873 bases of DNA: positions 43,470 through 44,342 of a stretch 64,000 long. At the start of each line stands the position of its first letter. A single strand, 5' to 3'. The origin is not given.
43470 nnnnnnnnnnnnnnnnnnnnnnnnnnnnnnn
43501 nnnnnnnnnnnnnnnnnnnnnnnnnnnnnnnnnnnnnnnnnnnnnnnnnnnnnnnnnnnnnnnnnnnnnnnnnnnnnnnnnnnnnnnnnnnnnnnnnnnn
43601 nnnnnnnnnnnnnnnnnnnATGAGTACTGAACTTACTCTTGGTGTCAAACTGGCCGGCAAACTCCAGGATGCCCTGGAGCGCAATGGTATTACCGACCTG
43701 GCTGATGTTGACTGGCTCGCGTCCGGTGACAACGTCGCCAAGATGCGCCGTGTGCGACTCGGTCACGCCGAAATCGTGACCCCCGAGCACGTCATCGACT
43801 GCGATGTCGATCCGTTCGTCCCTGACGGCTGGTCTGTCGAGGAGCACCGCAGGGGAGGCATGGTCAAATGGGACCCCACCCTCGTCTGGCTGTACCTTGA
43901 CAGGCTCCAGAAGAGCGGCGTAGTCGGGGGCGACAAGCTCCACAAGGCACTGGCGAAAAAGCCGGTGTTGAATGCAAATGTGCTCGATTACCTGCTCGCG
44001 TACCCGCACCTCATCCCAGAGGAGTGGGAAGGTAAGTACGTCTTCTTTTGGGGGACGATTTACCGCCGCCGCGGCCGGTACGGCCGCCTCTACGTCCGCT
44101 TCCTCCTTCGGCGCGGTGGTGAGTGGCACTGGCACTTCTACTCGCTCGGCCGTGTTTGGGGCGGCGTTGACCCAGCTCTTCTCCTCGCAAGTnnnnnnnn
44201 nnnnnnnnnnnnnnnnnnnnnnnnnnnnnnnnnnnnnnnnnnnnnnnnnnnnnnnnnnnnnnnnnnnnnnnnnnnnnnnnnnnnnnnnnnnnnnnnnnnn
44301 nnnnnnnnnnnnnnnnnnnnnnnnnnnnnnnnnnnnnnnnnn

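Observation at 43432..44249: GC-rich (about 62%) foreign ORF with its own promoter, structured leader, SD and terminator embedded in the tRNA cluster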

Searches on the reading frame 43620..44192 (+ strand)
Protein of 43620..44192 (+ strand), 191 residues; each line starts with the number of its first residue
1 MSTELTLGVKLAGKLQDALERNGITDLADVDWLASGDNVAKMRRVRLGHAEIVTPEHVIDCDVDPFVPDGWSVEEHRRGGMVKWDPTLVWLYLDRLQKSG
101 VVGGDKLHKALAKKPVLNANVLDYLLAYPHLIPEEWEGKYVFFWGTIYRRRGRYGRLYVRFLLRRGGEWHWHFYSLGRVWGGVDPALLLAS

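Call 10: search_protein_families(library=pfam, proteins=[window:43620-44192:+], max_evalue=1)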
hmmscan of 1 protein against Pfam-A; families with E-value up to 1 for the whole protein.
window:43620-44192:+ (191 aa): 0 families

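Call 11: search_protein_families(library=phrogs, proteins=[window:43620-44192:+], max_evalue=1)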
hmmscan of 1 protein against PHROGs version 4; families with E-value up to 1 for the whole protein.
window:43620-44192:+ (191 aa): 0 families

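Call 12: search_protein_families(library=ncbifam, proteins=[window:43620-44192:+], max_evalue=1)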
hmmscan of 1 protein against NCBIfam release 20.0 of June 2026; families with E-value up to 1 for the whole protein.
window:43620-44192:+ (191 aa): 0 families

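Call 13: search_protein_families(library=padloc, proteins=[window:43620-44192:+], max_evalue=1)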
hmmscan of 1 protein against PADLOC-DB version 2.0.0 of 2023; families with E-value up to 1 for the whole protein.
window:43620-44192:+ (191 aa): 0 families

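Call 14: find_homologous_proteins(query=window:43620-44192:+, max_evalue=0.001)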
Query window:43620-44192:+ (191 aa): 1171 proteins with E <= 0.001 among 1421 candidates; the best 120 are listed.
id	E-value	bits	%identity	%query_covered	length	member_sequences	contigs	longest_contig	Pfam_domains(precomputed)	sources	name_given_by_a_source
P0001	3.7e-128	444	100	100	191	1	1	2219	-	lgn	-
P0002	5.4e-93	329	79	100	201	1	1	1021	-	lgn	-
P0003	2.3e-84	301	76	100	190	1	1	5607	-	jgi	-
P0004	2.8e-74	268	64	99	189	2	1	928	-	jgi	-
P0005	9.3e-74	266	66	99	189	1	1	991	-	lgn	-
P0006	3.3e-73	264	66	99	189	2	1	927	-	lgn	-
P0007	1.7e-72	262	65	99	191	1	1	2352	-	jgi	jgi:hypothetical protein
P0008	2.1e-72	261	65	99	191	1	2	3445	-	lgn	-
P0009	8.8e-72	259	65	99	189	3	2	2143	-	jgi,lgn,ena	-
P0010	4.5e-71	257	66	98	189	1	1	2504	-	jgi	-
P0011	5.5e-71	257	66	99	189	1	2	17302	-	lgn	-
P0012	6.2e-71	257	65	99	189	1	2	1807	-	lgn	-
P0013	6.3e-71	257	64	99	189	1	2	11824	-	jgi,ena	-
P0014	6.5e-71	257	64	99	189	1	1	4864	-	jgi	-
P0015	7.1e-71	256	62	98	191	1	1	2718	-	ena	-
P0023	9.6e-66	240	61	98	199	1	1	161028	-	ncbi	ncbi:MAG: hypothetical protein WDZ85_02015 [Candidatus Paceibacterota bacterium]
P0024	3.8e-65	238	59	99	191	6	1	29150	-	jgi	jgi:hypothetical protein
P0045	4.6e-57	211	58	95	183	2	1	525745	-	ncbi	ncbi:MAG: hypothetical protein ACK42D_01445 [Candidatus Paceibacteria bacterium]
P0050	1.9e-56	209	55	98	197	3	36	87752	-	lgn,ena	-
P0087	6.5e-53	198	53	99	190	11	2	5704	-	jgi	jgi:hypothetical protein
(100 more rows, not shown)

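Call 18: find_encoding_contigs(protein=P0023, flank=6000, max_places=2)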
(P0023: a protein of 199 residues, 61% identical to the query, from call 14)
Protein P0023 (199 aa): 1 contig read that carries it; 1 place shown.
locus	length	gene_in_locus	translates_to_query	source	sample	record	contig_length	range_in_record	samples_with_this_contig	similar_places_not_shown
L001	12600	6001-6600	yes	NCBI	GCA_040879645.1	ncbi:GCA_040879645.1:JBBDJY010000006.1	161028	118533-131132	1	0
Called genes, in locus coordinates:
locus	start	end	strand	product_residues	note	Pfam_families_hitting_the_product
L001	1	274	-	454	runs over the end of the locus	PF00772:DnaB, PF13481:AAA_25, PF03796:DnaB_C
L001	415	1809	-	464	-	PF01406:tRNA-synt_1e, PF01921:tRNA-synt_1f (faint), PF09334:tRNA-synt_1g (weak), PF23493:CysS_C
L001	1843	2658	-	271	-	PF01544:CorA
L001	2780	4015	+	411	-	PF22694:CtpB_N-like (weak), PF00595:PDZ, PF13180:PDZ_2, PF17820:PDZ_6, PF03572:Peptidase_S41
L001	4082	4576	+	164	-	PF01281:Ribosomal_L9_N, PF03948:Ribosomal_L9_C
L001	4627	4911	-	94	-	PF01016:Ribosomal_L27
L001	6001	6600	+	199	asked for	-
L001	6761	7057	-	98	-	-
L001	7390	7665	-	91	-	-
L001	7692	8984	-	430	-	PF01551:Peptidase_M23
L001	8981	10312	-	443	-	PF00749:tRNA-synt_1c, PF19269:Anticodon_2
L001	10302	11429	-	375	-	PF03033:Glyco_transf_28, PF04101:Glyco_tran_28_C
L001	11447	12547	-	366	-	PF01098:FTSW_RODA_SPOVE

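Call 19: find_encoding_contigs(protein=P0045, flank=6000, max_places=2)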
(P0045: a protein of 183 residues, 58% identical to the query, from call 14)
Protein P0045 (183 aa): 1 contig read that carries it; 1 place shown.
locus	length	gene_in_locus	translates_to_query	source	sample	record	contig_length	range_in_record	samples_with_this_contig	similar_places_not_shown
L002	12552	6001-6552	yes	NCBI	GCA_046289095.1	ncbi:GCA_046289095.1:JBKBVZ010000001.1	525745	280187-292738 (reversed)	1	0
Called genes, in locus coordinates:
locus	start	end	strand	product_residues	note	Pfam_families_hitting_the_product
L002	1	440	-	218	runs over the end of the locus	PF00027:cNMP_binding, PF13545:HTH_Crp_2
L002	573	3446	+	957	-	PF07581:Glug (weak), PF01471:PG_binding_1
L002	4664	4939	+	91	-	PF00708:Acylphosphatase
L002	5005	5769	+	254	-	PF00849:PseudoU_synth_2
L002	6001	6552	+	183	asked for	-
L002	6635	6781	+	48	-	-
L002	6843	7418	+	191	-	PF01245:Ribosomal_L19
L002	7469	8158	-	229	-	PF00520:Ion_trans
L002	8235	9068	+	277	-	PF00459:Inositol_P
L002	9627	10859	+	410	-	PF02073:Peptidase_M29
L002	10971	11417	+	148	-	PF00293:NUDIX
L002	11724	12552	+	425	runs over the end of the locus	PF03600:CitMHS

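Call 23: find_related_loci(query=A1, collection=genome_contigs, flank=10000)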
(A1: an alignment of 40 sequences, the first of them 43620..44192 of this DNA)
Query A1 (191 aa) in genome_contigs; peptide patterns used: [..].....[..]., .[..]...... (x = any residue, [..] = any of these).
433 stretches matched a pattern; 345 encode a relative of the query (tblastn E <= 1e-3); the best 80 are kept; 80 distinct loci.
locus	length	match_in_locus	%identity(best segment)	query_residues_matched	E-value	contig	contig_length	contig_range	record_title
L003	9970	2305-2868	64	3-191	1e-75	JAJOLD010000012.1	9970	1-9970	MAG: Candidatus Paceibacterota bacterium isolate MAG-855 c_000000000252, whole genome shotgun sequence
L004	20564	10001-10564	64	3-191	2e-72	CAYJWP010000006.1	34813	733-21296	MAG TPA_asm: uncultured Candidatus Saccharibacteria bacterium isolate ERP125453_co1_507 genome assembly, contig: NODE_98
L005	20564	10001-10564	61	3-191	3e-70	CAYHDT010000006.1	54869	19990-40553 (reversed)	MAG TPA_asm: uncultured Candidatus Saccharibacteria bacterium isolate ERP119705_co10_179 genome assembly, contig: NODE_3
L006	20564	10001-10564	61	3-190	2e-68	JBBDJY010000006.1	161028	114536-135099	MAG: Candidatus Paceibacterota bacterium isolate LejiaA_44_14 Lejia_A_161_length_161028_cov_8, whole genome shotgun sequ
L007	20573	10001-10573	57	1-191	2e-65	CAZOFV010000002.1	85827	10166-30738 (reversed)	MAG TPA_asm: uncultured Candidatus Saccharibacteria bacterium isolate SRP302447_co4_93 genome assembly, contig: NODE_905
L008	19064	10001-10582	57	3-191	1e-64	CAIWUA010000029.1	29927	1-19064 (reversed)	Candidatus Adlerbacteria bacterium isolate T7_bin-136 genome assembly, contig: bin-136:29/74, whole genome shotgun seque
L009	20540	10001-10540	61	3-183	6e-65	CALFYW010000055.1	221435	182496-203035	MAG TPA_asm: uncultured bacterium isolate SRR7515931_bin.90_CONCOCT_v1.1_MAG genome assembly, contig: ERZ869938.44, whol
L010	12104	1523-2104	54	1-189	6e-63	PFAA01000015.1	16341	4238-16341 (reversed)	MAG: Candidatus Campbellbacteria bacterium CG10_big_fil_rev_8_21_14_0_10_35_52 CG10_8_21_14_0.10_scaffold_8256_c, whole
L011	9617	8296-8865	51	1-191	3e-58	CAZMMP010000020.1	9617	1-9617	MAG TPA_asm: uncultured Candidatus Saccharibacteria bacterium isolate SRP135725_co1_624 genome assembly, contig: NODE_10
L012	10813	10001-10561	51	2-190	6e-57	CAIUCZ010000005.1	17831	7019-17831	Candidatus Falkowbacteria bacterium isolate AlinenLipids_bin-6572 genome assembly, contig: bin-6572:05/78, whole genome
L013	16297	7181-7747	53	1-191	1e-56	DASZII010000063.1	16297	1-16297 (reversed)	MAG TPA_asm: Candidatus Paceibacterota bacterium isolate SMAG_U6598 k141_5768981, whole genome shotgun sequence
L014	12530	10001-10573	56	3-191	3e-56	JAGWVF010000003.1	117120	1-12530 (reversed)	MAG: Patescibacteria group bacterium isolate REEB413 contig-150_88, whole genome shotgun sequence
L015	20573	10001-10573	56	3-191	4e-56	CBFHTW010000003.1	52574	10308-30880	MAG: Minisyncoccia bacterium isolate Co_bin_102_indstr genome assembly, contig: Co_bin_102_indstr_c3, whole genome shotg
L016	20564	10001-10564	51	1-191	3e-55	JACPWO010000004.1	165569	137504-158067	MAG: Candidatus Andersenbacteria bacterium isolate NC_groundwater_813_Pr1_B-0.1um_46_36 Montesol18_Bp1_scaffold_1812318,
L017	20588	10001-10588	51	3-191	7e-54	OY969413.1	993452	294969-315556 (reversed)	MAG: Candidatus Kaiserbacteria bacterium isolate MFD01223.bin.1.23 genome assembly, chromosome: 1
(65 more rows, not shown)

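Call 28: predict_structure(alignment_id=A1)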
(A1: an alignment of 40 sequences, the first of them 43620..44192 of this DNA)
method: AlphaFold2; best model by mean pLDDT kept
length: 191 residues; sequences in the alignment: 40
mean_pLDDT: 94.3   pTM: 0.83
mean pLDDT of the five models: 94.3, 93.8, 93.3, 93.1, 92.8
residues with pLDDT >= 90: 172; 70-90: 16; 50-70: 2; < 50: 1
segments of 3 or more residues with pLDDT < 50: none
pLDDT, mean of each block of 10 residues (from residue 1): 77 94 92 95 97 95 97 97 95 96 96 97 97 95 98 91 95 96 95 73
secondary structure, 60 per line:
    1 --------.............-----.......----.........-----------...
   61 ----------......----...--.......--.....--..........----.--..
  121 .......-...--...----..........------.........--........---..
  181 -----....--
elements in order: H9-21 H27-33 H38-46 E58-60 E71-76 E81-83 E89-92 H95-99 H104-111 H119-127 E141-150 E157-165 E168-175 E186-189

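Call 30: search_protein_representatives(alignment_id=A1)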
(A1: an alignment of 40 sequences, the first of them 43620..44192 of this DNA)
Query: 40 sequences, 188 profile positions. Proteins with E-value up to 0.001 (for the whole library): 4286; up to 1e-10: 2763; up to 1e-30: 1179. The best 150 are listed.
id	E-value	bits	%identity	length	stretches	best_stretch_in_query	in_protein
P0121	2.7e-170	578.2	-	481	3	53-187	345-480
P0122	1.7e-125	432.1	-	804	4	53-184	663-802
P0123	9.0e-97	338.4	-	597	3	43-184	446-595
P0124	4.6e-95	332.8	-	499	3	45-176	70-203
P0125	3.9e-87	307.0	-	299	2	53-186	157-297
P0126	2.0e-86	304.7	-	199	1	1-188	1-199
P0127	1.4e-80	285.6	-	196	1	1-188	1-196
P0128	7.6e-77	273.5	-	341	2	42-187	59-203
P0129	7.8e-76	270.2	-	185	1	6-186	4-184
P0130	1.8e-73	262.5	-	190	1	4-187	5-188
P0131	1.3e-72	259.7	-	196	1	6-188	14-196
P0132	7.4e-72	257.2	-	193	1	1-188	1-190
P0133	1.8e-71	256.0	-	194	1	5-188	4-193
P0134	1.8e-71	256.0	-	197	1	1-188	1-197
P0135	3.5e-71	255.0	-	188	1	1-188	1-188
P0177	1.0e-60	220.9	-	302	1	53-186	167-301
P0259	9.5e-56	204.7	-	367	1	52-187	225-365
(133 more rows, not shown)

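Call 42: find_encoding_contigs(protein=P0003, flank=6000, max_places=2)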
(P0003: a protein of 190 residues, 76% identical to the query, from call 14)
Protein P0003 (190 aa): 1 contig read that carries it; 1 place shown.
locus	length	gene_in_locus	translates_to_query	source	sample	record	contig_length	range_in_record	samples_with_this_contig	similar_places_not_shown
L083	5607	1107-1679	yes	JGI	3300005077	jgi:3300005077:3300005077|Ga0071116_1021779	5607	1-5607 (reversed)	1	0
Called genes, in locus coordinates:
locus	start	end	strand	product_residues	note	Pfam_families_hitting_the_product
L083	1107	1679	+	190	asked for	-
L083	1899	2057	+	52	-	PF00471:Ribosomal_L33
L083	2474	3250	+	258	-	-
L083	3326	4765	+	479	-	PF01637:ATPase_2 (faint), PF02861:Clp_N, PF13191:AAA_16 (weak), PF23569:NBD_SMAX1, PF00004:AAA, PF17871:AAA_lid_9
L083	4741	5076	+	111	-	PF07724:AAA_2 (weak)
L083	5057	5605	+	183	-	?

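Call 43: find_encoding_contigs(protein=P0001, flank=6000, max_places=2)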
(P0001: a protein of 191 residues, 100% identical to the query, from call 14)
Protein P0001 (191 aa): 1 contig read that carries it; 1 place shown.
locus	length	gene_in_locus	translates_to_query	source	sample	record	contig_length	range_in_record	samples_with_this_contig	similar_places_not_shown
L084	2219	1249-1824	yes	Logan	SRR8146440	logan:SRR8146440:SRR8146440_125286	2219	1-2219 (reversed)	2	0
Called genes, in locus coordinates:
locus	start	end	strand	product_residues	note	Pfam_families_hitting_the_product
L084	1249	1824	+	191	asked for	-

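Call 47: find_encoding_contigs(protein=P0002, flank=3000, max_places=2)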
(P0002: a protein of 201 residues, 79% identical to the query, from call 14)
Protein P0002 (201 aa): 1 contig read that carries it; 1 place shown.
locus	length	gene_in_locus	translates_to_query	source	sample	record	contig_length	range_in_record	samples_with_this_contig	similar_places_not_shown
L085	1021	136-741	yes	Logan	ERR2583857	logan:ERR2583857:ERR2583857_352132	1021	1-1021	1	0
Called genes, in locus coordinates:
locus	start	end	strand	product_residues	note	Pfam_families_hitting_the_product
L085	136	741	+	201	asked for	-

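Call 48: find_encoding_contigs(protein=P0011, flank=8000, max_places=2)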
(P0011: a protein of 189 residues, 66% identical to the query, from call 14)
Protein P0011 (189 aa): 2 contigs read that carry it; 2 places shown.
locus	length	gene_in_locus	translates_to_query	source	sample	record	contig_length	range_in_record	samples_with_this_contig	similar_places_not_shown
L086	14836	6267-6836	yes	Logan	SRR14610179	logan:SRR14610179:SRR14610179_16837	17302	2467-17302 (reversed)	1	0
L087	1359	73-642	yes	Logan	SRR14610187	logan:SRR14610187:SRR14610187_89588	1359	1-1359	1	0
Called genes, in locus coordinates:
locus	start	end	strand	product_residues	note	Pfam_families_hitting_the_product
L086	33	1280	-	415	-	PF13393:tRNA-synt_His, PF00587:tRNA-synt_2b, PF03129:HGTP_anticodon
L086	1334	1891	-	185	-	PF03703:bPH_2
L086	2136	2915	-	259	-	PF03602:Cons_hypoth95 (weak), PF05175:MTS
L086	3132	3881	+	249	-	PF00005:ABC_tran, PF13304:AAA_21 (weak)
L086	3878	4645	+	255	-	PF01061:ABC2_membrane, PF12698:ABC2_membrane_3 (weak)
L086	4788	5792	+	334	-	PF00274:Glycolytic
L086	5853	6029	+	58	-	-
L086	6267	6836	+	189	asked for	-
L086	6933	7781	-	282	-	PF01509:TruB_N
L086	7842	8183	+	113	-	-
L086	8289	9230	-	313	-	PF01595:CNNM, PF00571:CBS (weak)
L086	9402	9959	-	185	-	PF01966:HD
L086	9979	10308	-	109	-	PF01035:DNA_binding_1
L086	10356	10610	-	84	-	-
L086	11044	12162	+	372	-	PF00704:Glyco_hydro_18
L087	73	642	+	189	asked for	-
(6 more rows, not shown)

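Call 53: find_related_loci(query=window:43620-44192:+, collection=metagenome_contigs, flank=10000)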
Query window:43620-44192:+ (191 aa) in metagenome_contigs; peptide patterns used: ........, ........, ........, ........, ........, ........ (x = any residue, [..] = any of these).
119 stretches matched a pattern; 1 encode a relative of the query (tblastn E <= 1e-3); 1 distinct loci.
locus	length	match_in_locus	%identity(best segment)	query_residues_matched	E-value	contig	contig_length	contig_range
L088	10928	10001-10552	55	6-191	4e-57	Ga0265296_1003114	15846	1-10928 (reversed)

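Call 54: find_related_loci(query=A1, collection=viral_contigs, flank=8000)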
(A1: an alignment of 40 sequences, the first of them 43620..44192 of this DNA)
Query A1 (191 aa) in viral_contigs; peptide patterns used: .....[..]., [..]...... (x = any residue, [..] = any of these).
47 stretches matched a pattern; 2 encode a relative of the query (tblastn E <= 1e-3); 2 distinct loci.
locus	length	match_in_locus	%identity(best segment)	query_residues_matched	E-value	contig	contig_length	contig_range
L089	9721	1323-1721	47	56-190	3e-30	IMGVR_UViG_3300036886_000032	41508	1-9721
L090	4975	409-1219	44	58-190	2e-28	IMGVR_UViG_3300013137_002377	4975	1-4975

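Call 76: search_solved_structures(query=A1, max_evalue=10)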
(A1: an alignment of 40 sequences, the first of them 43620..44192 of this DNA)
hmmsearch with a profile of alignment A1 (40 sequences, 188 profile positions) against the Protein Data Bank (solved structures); distinct sequences matched with E-value up to 10: 0.
